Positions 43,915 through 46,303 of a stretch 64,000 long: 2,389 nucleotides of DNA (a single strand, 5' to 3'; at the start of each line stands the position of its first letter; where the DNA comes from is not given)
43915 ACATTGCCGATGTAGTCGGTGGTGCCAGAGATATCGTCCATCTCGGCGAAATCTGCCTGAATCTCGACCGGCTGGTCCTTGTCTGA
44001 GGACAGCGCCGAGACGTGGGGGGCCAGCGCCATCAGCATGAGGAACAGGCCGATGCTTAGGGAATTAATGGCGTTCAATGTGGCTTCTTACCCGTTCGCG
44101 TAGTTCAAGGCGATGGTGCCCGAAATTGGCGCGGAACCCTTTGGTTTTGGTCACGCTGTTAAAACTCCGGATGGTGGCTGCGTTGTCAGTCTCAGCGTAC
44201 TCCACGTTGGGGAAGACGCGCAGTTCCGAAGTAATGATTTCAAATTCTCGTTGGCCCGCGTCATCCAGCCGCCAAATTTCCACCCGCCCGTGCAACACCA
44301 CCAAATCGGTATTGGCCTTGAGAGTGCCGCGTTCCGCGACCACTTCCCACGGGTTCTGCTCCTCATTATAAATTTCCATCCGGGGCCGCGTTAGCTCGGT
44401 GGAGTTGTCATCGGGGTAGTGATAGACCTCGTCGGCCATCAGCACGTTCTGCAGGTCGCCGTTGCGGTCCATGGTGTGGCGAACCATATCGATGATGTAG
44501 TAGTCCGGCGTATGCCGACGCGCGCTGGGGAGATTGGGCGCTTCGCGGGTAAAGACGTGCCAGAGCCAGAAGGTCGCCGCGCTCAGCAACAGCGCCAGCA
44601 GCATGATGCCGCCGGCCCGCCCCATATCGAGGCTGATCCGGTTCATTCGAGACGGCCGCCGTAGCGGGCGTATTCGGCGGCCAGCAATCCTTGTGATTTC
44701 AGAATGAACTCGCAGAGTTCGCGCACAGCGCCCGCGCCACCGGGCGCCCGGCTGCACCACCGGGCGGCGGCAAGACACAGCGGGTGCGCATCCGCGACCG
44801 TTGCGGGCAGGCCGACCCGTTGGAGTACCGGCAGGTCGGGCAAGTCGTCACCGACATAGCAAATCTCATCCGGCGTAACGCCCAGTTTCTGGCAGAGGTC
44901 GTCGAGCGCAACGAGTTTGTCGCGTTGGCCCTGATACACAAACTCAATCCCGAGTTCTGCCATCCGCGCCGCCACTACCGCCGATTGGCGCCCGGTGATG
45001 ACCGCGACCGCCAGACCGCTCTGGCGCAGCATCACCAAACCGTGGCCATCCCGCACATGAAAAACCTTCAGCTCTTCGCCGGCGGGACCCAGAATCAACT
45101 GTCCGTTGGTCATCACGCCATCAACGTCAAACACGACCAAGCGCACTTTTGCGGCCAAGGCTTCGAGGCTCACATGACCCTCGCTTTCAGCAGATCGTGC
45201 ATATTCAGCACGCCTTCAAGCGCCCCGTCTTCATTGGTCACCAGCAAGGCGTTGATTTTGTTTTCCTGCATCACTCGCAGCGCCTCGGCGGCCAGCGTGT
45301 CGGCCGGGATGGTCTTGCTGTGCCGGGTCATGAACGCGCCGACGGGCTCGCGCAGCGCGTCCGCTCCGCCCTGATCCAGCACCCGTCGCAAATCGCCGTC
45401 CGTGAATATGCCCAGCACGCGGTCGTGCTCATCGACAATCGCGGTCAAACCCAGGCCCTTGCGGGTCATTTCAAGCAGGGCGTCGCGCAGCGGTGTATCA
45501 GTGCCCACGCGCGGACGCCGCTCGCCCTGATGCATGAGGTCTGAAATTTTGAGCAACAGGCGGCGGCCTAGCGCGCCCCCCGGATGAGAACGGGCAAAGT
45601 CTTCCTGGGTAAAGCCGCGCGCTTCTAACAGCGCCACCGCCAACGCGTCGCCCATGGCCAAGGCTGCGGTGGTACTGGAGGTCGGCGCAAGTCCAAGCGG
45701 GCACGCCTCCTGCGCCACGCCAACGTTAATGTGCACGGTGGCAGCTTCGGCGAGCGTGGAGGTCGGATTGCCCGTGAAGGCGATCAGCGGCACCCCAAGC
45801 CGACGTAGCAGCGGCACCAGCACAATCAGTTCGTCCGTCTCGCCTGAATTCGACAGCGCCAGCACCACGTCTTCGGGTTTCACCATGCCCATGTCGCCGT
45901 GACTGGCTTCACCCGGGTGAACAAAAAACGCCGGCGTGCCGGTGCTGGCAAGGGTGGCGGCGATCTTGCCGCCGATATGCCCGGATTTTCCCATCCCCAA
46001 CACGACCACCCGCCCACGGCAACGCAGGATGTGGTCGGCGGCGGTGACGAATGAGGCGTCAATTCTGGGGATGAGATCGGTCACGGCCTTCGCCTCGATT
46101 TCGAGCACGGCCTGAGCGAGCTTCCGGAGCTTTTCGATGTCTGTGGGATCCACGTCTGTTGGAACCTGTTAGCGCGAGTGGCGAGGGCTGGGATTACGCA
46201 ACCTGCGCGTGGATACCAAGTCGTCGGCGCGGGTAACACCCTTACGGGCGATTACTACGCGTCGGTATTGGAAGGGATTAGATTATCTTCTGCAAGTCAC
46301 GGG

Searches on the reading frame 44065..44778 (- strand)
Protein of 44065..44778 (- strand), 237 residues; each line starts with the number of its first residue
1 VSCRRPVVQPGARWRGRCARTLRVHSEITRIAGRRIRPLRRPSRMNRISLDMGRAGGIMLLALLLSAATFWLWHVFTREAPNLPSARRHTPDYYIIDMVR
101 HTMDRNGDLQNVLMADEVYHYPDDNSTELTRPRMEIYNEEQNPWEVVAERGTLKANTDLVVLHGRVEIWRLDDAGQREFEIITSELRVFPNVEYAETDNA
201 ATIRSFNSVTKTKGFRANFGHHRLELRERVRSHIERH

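Call 75: search_protein_families(library=pfam, proteins=[window:44065-44778:-], max_evalue=0.00001)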
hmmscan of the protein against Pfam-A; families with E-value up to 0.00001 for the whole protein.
window:44065-44778:- (237 aa): 1 family
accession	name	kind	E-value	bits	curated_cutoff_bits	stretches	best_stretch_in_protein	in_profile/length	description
PF06835.18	LptC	-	5.6e-40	137.2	21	1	60-235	2-175/175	Lipopolysaccharide-assembly, LptC-related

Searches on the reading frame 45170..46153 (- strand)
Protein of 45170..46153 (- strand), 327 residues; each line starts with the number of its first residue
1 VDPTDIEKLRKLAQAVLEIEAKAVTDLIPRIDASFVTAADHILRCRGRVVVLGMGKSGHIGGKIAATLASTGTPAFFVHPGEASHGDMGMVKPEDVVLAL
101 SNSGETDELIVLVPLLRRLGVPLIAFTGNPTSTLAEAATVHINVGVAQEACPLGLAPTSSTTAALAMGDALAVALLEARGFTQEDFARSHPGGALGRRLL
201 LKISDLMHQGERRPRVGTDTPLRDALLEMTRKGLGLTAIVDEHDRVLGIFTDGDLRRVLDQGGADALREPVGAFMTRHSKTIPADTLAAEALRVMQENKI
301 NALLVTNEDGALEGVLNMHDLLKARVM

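Call 75: search_protein_families(library=pfam, proteins=[window:45170-46153:-], max_evalue=0.00001)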
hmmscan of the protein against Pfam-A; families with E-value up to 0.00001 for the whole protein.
window:45170-46153:- (327 aa): 2 families
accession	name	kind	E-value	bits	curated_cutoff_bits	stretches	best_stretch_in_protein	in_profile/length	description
PF01380.27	SIS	-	1e-31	109.9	25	1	42-174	1-131/131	SIS domain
PF00571.33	CBS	-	3e-22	79.1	24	2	271-324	1-54/57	CBS domain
